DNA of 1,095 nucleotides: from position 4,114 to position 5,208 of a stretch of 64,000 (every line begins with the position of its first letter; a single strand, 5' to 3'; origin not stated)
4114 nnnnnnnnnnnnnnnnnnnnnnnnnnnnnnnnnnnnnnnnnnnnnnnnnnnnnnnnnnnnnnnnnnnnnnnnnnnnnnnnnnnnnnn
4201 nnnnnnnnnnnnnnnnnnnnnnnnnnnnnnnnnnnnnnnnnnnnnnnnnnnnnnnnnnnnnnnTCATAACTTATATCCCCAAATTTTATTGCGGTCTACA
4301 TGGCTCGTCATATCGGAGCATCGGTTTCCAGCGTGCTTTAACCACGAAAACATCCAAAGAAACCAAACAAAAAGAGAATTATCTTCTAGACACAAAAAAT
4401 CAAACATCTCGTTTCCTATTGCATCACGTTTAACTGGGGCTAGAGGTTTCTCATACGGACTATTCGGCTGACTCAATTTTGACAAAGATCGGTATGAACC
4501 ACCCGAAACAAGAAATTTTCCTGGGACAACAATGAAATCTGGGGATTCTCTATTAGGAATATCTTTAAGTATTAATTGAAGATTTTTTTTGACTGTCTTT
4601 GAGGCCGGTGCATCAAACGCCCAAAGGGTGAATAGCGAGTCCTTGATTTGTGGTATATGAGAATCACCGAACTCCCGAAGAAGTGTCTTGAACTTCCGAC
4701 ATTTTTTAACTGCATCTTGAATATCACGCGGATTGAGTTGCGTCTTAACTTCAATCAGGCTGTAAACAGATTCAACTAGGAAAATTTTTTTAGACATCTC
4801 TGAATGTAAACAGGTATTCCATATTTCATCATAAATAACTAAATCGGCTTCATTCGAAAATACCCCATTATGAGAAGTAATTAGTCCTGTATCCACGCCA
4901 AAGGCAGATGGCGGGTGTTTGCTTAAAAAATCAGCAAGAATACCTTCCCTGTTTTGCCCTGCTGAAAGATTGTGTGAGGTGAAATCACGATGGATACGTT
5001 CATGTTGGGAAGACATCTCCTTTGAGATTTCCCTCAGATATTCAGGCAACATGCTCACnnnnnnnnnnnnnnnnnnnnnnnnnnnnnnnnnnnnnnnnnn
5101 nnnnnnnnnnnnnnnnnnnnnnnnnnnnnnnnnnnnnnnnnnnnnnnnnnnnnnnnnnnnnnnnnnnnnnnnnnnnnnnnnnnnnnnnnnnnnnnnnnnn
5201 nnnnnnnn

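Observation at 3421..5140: Intact three-gene operon: PD-(D/E)xK-like protein + MntA + HepT, embedded in a decayed tRNA-Ser island - candidate tripartite TA/defence module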

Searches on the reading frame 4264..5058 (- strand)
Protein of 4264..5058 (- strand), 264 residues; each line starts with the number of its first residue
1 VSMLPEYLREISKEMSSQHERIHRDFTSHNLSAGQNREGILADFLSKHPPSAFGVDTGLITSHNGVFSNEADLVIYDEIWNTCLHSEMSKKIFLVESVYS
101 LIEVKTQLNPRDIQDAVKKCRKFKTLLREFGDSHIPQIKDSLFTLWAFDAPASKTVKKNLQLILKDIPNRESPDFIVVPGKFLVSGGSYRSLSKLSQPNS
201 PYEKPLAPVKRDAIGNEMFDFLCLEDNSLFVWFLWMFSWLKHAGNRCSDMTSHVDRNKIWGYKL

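Call 4: search_protein_families(library=pfam, proteins=[window:4264-5058:-], max_evalue=1)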
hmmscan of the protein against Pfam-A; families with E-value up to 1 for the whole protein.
window:4264-5058:- (264 aa): 2 families
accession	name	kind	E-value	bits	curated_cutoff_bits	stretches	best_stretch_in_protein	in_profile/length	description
PF20247.3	DUF6602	-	2.4e-22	79.2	27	1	26-126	6-104/104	Domain of unknown function (DUF6602)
PF01805.25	Surp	-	0.066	13.7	21.1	1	215-236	28-49/53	Surp module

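Call 5: search_protein_families(library=padloc, proteins=[window:4264-5058:-], max_evalue=1)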
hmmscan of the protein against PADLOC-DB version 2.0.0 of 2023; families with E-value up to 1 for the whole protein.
window:4264-5058:- (264 aa): 3 families
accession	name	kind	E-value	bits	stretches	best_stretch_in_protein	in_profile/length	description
PDLC01495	PD_DExK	-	1.9e-32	109.5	1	4-126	3-123/123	"CAS-I,CAS-II,CAS-III,CAS-IV,CAS-V,CAS-VI; associated"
PDLC00745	Effector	-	2.5e-20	71.2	1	4-129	7-131/244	Endonuclease (NucC)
PDLC01051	NucC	-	7.7e-16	56.5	1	16-128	19-132/243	NucC nuclease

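Call 6: search_protein_families(library=ncbifam, proteins=[window:4264-5058:-], max_evalue=1)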
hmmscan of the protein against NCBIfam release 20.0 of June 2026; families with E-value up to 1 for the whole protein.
window:4264-5058:- (264 aa): 1 family
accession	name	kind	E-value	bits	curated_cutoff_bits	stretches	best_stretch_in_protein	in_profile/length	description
NF004643.0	PRK05989.2-1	equivalog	0.087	10.5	1926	1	69-108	1088-1127/1184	cobaltochelatase subunit CobN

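Call 8: search_solved_structures(query=window:4264-5058:-, max_evalue=10, show_alignments=3)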
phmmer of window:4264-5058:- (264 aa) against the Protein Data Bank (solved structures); distinct sequences matched with E-value up to 10: 7.
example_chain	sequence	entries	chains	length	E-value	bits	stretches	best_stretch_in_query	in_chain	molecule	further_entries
6uxf_A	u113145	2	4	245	8.6e-09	38.5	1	6-128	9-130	Vibrio meotecus sp. RC341 NucC | Vibrio metoecus sp. RC341 NucC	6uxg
7zgv_A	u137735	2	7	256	1e-07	35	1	21-128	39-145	Serratia NucC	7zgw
6p7o_A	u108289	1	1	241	0.0014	21.4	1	28-123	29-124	E. coli MS115-1 NucC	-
6q1h_A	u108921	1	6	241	0.0054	19.5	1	15-119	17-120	Bacterial protein ORF C62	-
6p7p_A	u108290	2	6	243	0.0074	19.1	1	28-123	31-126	E. coli MS115-1 NucC 2-241 | E. coli MS115-1 NucC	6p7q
3daj_A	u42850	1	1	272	1.1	12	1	6-52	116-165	serine/threonine kinase 6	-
3d14_A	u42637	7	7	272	1.1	11.9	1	6-52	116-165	serine/threonine kinase 6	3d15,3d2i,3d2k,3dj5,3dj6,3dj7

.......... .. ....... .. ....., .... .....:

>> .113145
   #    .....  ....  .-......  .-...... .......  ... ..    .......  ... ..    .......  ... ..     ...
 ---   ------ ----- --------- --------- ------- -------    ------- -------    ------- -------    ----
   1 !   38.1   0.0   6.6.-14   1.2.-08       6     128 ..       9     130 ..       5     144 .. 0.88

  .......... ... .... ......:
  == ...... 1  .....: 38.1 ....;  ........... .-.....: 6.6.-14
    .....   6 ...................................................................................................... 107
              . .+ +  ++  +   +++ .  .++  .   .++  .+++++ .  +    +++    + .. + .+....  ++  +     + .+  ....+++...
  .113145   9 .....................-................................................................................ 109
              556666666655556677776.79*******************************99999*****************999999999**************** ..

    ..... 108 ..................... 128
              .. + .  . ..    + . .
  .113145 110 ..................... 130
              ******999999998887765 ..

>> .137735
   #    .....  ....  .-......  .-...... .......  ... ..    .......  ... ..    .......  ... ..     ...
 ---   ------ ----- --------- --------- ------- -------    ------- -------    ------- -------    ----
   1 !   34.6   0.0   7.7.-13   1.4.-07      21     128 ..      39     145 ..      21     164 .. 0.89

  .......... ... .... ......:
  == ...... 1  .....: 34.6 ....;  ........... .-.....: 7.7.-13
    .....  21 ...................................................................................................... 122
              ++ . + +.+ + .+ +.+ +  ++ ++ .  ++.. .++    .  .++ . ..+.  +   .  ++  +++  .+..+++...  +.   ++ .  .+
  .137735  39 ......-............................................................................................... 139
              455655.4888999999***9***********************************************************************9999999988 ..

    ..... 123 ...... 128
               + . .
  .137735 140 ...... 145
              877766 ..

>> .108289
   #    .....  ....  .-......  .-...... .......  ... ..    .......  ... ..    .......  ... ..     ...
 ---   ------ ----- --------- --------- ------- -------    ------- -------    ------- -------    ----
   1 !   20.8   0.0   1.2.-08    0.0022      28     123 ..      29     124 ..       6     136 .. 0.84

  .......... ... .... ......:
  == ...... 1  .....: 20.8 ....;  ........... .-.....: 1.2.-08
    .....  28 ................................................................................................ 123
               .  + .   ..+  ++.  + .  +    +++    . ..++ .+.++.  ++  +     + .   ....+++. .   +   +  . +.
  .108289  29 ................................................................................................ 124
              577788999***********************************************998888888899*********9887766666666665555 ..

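Call 9: find_homologous_proteins(query=window:4264-5058:-, max_evalue=0.001)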
Query window:4264-5058:- (264 aa): 34 proteins with E <= 0.001 among 380 candidates.
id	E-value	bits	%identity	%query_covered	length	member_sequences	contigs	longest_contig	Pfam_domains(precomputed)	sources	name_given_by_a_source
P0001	1.1e-176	604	100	99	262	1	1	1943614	PF20247.4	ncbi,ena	-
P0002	5.8e-147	506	87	97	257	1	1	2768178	PF20247.4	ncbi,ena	-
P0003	3.1e-110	386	65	99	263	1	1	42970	PF20247.4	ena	-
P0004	2.2e-109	383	66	99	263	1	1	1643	PF20247.4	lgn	-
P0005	7.1e-109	381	64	100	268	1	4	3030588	PF20247.4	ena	-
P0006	3.9e-97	343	58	100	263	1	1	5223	PF20247.4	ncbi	-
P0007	3.1e-76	274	49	98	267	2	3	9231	PF20247.4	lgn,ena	-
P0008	8.0e-75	270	47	98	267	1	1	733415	PF20247.4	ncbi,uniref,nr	ncbi:hypothetical protein CV632_01305 [Geobacillus thermodenitrificans]|uniref:DUF6602 domain-contai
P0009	9.6e-73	263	48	97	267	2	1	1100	PF20247.4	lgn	-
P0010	9.7e-73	263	46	98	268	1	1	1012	PF20247.4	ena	-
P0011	1.6e-71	259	48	97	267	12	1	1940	PF20247.4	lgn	-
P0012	1.8e-71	259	47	98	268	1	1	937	PF20247.4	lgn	-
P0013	3.4e-70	255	46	98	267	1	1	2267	PF20247.4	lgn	-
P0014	3.1e-69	251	44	98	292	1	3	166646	PF20247.4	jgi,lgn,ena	jgi:hypothetical protein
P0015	3.8e-69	251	47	94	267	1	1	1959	PF20247.4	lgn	-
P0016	1.2e-67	246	44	98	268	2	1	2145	PF20247.4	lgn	-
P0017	1.5e-67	246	46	99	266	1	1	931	PF20247.4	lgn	-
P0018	2.3e-67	245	45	99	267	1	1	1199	PF20247.4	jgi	-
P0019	4.2e-67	244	45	98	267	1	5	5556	PF20247.4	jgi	jgi:hypothetical protein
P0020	1.5e-66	243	44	98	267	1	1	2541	PF20247.4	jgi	-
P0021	7.4e-66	240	46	97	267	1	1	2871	PF20247.4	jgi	jgi:hypothetical protein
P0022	1.5e-65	239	44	97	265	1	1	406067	PF20247.4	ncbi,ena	-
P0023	3.3e-65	238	45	98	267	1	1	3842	PF20247.4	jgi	jgi:hypothetical protein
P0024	1.1e-63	233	44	97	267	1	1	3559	PF20247.4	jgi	-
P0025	2.0e-63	232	44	98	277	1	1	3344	PF20247.4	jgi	jgi:hypothetical protein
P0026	1.0e-61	227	44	98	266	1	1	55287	PF20247.4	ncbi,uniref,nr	ncbi:DUF6602 domain-containing protein [Halomonas elongata]|uniref:DUF6602 domain-containing protein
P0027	1.6e-59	220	44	94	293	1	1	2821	PF20247.4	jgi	jgi:hypothetical protein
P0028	3.0e-59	219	42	97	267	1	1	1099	PF20247.4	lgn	-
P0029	5.3e-58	215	43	98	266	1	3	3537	PF20247.4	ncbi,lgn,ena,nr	ncbi:MAG TPA: hypothetical protein PK129_06090 [Cellvibrionaceae bacterium]|nr:hypothetical protein 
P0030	1.5e-56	210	51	74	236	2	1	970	PF20247.4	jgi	jgi:hypothetical protein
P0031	4.4e-55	205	40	100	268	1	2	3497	PF20247.4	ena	-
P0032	1.3e-54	204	40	96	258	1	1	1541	PF20247.4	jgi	jgi:hypothetical protein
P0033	7.1e-49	185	45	78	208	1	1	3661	PF20247.4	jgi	-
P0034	7.9e-49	185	37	98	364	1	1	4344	PF20247.4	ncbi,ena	-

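Call 11: find_encoding_contigs(protein=P0002, flank=6000, max_places=3)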
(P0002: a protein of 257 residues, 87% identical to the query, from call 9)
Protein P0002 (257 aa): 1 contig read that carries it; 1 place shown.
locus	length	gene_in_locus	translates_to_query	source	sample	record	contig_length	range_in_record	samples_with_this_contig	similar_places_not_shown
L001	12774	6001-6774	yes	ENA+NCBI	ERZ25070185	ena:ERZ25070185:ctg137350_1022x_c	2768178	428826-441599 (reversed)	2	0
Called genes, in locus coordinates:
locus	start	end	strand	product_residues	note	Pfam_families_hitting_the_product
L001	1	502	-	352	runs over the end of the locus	PF02746:MR_MLE_N (weak), PF13378:MR_MLE_C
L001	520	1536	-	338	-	PF01515:PTA_PTB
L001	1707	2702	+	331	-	PF13784:Fic_N, PF02661:Fic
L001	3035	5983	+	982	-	PF01555:N6_N4_Mtase, PF18741:MTES_1575 (faint), PF04480:DUF559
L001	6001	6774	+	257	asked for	PF20247:DUF6602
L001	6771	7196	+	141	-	PF18765:Polbeta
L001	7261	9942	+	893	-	PF04851:ResIII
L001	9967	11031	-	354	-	PF01594:AI-2E_transport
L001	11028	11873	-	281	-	-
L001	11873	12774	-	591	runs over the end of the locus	PF02776:TPP_enzyme_N, PF00205:TPP_enzyme_M, PF02775:TPP_enzyme_C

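Call 12: find_encoding_contigs(protein=P0005, flank=6000, max_places=3)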
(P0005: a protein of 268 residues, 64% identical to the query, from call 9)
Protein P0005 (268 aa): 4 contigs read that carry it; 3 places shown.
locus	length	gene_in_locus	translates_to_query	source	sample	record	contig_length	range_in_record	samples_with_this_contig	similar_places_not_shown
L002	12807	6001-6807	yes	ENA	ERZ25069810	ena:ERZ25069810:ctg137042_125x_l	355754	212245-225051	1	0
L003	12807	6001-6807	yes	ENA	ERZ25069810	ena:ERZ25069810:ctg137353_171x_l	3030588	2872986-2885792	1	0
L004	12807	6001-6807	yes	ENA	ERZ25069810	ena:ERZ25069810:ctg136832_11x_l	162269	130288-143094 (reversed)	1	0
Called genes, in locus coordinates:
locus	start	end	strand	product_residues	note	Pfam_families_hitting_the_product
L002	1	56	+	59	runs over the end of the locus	-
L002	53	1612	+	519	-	PF02463:SMC_N, PF13175:AAA_15, PF13476:AAA_23, PF13514:AAA_27 (weak), PF13304:AAA_21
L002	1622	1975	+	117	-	PF18765:Polbeta (weak)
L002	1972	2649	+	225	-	-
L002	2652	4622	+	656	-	PF02463:SMC_N (faint), PF13476:AAA_23 (weak), PF13304:AAA_21 (faint)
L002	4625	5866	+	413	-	PF04326:SLFN_AlbA_2, PF13749:HATPase_c_4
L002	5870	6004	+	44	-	-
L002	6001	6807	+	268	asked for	PF20247:DUF6602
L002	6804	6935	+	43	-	-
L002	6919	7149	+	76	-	-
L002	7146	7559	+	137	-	PF18765:Polbeta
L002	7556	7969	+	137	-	PF01934:HepT-like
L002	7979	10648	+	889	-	PF04851:ResIII, PF19778:RE_endonuc (faint)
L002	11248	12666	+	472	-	PF02321:OEP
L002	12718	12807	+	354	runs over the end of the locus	PF00089:Trypsin, PF13365:Trypsin_2, PF13180:PDZ_2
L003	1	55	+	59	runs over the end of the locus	-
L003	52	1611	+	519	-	PF02463:SMC_N, PF13175:AAA_15, PF13476:AAA_23, PF13514:AAA_27 (weak), PF13304:AAA_21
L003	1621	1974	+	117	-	PF18765:Polbeta (weak)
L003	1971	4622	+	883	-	PF02463:SMC_N (faint), PF13304:AAA_21 (faint), PF13476:AAA_23 (weak)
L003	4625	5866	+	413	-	PF04326:SLFN_AlbA_2, PF13749:HATPase_c_4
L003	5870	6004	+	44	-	-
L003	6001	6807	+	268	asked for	PF20247:DUF6602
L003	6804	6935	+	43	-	-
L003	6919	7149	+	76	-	-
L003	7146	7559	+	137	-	PF18765:Polbeta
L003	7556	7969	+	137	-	PF01934:HepT-like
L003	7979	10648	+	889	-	PF04851:ResIII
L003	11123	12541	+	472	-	PF02321:OEP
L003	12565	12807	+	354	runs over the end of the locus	PF00089:Trypsin, PF13365:Trypsin_2, PF13180:PDZ_2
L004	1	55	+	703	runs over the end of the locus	PF01555:N6_N4_Mtase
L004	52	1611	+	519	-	PF02463:SMC_N, PF13175:AAA_15 (weak), PF13476:AAA_23 (weak), PF00005:ABC_tran (faint), PF13304:AAA_21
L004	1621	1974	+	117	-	PF18765:Polbeta (weak)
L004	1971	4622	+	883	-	PF02463:SMC_N (faint), PF13304:AAA_21 (faint), PF13476:AAA_23 (weak)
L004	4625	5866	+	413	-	PF04326:SLFN_AlbA_2, PF13749:HATPase_c_4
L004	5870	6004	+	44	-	-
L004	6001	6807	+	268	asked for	PF20247:DUF6602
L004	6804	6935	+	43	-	-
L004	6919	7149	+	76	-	-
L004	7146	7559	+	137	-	PF18765:Polbeta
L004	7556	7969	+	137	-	PF01934:HepT-like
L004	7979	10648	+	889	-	PF04851:ResIII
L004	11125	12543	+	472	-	PF02321:OEP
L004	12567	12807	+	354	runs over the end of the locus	PF00089:Trypsin, PF13365:Trypsin_2, PF13180:PDZ_2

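Call 13: find_encoding_contigs(protein=P0008, flank=6000, max_places=3)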
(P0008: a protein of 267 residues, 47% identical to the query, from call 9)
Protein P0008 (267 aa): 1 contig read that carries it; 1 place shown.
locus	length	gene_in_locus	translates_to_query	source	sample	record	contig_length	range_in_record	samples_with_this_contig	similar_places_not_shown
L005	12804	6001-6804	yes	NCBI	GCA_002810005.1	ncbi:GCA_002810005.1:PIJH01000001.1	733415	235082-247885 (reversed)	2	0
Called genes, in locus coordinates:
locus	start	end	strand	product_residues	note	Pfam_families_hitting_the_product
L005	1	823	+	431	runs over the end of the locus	PF00595:PDZ, PF13180:PDZ_2, PF17820:PDZ_6, PF05580:Peptidase_S55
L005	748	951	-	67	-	-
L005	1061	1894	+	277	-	PF00072:Response_reg, PF08769:Spo0A_C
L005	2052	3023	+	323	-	PF02899:Phage_int_SAM_1 (weak), PF13495:Phage_int_SAM_4 (faint), PF00589:Phage_integrase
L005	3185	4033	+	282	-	PF13730:HTH_36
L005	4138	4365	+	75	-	PF13022:HTH_Tnp_1_2 (weak)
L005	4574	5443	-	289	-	PF02899:Phage_int_SAM_1, PF13495:Phage_int_SAM_4, PF00589:Phage_integrase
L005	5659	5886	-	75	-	-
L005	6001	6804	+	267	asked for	PF20247:DUF6602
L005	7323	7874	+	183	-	-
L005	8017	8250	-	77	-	PF13560:HTH_31 (weak), PF12844:HTH_19 (weak), PF13443:HTH_26, PF01381:HTH_3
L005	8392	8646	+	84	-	-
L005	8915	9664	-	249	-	-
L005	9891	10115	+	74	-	PF12844:HTH_19, PF13560:HTH_31, PF01381:HTH_3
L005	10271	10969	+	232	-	-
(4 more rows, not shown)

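Call 14: find_encoding_contigs(protein=P0001, flank=3000, max_places=2)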
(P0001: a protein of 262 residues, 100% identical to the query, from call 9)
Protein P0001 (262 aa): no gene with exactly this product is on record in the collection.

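Call 15: find_encoding_contigs(protein=P0003, flank=8000, max_places=2)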
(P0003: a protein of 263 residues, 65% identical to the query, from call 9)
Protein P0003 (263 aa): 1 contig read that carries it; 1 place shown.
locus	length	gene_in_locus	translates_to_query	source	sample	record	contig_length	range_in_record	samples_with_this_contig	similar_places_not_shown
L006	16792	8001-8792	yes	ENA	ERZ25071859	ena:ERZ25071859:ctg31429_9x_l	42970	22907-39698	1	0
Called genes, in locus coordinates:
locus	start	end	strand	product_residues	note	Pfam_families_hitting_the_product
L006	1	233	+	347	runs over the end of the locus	PF00730:HhH-GPD, PF00633:HHH (weak), PF14815:NUDIX_4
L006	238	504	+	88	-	PF04362:Iron_traffic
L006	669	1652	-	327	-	PF01370:Epimerase, PF04321:RmlD_sub_bind (weak), PF16363:GDP_Man_Dehyd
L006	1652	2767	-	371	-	PF01370:Epimerase, PF04321:RmlD_sub_bind, PF16363:GDP_Man_Dehyd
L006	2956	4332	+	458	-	PF13175:AAA_15 (weak), PF13304:AAA_21 (weak), PF13175:AAA_15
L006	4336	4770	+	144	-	-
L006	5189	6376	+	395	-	PF08238:Sel1, PF00089:Trypsin, PF13365:Trypsin_2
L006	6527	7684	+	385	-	PF06114:Peptidase_M78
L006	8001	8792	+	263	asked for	PF20247:DUF6602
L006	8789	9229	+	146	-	PF18765:Polbeta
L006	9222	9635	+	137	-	PF01934:HepT-like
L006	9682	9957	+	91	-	PF08238:Sel1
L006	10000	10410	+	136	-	-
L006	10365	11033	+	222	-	-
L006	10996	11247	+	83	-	-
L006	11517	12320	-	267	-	PF00459:Inositol_P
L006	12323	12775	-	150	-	PF03692:CxxCxxCC (weak)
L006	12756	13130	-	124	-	PF09722:Xre_MbcA_ParS_C (weak)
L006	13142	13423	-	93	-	-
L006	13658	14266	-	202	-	PF07021:MetW, PF13489:Methyltransf_23, PF13847:Methyltransf_31, PF08241:Methyltransf_11, PF08242:Methyltransf_12, PF13649:Methyltransf_25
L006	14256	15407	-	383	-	PF00561:Abhydrolase_1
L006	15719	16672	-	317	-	PF04546:Sigma70_ner, PF04542:Sigma70_r2, PF04539:Sigma70_r3, PF04545:Sigma70_r4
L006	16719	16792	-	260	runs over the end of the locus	PF03979:Sigma70_r1_1, PF04546:Sigma70_ner (faint), PF00140:Sigma70_r1_2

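Call 16: find_encoding_contigs(protein=P0014, flank=8000, max_places=2)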
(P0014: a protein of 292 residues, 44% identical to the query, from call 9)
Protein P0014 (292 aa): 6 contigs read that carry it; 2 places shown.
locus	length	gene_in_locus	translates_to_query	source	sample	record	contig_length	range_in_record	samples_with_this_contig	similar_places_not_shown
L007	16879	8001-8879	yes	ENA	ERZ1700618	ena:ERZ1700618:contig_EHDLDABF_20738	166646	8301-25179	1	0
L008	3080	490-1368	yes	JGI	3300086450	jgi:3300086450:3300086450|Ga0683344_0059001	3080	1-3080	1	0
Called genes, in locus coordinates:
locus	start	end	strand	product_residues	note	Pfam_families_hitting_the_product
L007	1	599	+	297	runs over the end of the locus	PF00119:ATP-synt_A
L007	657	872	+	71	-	PF00137:ATP-synt_C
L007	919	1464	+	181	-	PF00430:ATP-synt_B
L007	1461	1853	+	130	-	PF00213:OSCP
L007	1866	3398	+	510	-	PF02874:ATP-synt_ab_N, PF00006:ATP-synt_ab, PF00306:ATP-synt_ab_C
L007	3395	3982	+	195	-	PF10543:ORF6N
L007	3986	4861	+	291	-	PF00231:ATP-synt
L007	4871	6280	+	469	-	PF02874:ATP-synt_ab_N, PF00006:ATP-synt_ab, PF22919:ATP-synt_VA_C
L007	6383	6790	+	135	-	PF02823:ATP-synt_DE_N, PF00401:ATP-synt_DE (weak)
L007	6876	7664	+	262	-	PF17930:LpxI_N, PF06230:LpxI_C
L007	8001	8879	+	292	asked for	PF20247:DUF6602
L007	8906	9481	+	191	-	-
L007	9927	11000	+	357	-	PF00174:Oxidored_molyb, PF03404:Mo-co_dimer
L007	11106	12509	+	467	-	PF00753:Lactamase_B (faint), PF00581:Rhodanese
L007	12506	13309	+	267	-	-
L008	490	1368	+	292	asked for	PF20247:DUF6602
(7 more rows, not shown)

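Call 17: find_encoding_contigs(protein=P0022, flank=8000, max_places=2)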
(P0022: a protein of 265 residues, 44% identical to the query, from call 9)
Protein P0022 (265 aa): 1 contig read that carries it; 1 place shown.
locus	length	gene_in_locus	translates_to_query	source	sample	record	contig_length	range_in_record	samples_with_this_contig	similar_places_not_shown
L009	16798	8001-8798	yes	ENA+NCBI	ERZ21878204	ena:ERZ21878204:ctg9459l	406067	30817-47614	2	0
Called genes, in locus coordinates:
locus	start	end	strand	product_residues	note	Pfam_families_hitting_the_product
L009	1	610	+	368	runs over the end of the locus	PF00142:Fer4_NifH (weak), PF01656:CbiA, PF02374:ArsA_ATPase (weak), PF06564:CBP_BcsQ (weak), PF07015:VirC1 (faint), PF09140:MipZ (weak), PF10609:ParA, PF13614:AAA_31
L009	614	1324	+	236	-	PF04607:RelA_SpoT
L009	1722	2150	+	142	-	PF10502:Peptidase_S26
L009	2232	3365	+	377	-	PF14294:DUF4372, PF01609:DDE_Tnp_1, PF13701:DDE_Tnp_1_4 (weak)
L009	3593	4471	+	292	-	-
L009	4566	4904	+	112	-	-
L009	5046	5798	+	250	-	-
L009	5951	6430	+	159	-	-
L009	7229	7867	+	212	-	-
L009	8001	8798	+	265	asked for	PF20247:DUF6602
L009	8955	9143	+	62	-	-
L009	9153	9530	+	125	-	-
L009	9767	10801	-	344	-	PF13384:HTH_23 (faint), PF13518:HTH_28, PF13551:HTH_29 (weak), PF13592:HTH_33, PF13358:DDE_3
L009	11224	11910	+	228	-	-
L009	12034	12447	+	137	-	-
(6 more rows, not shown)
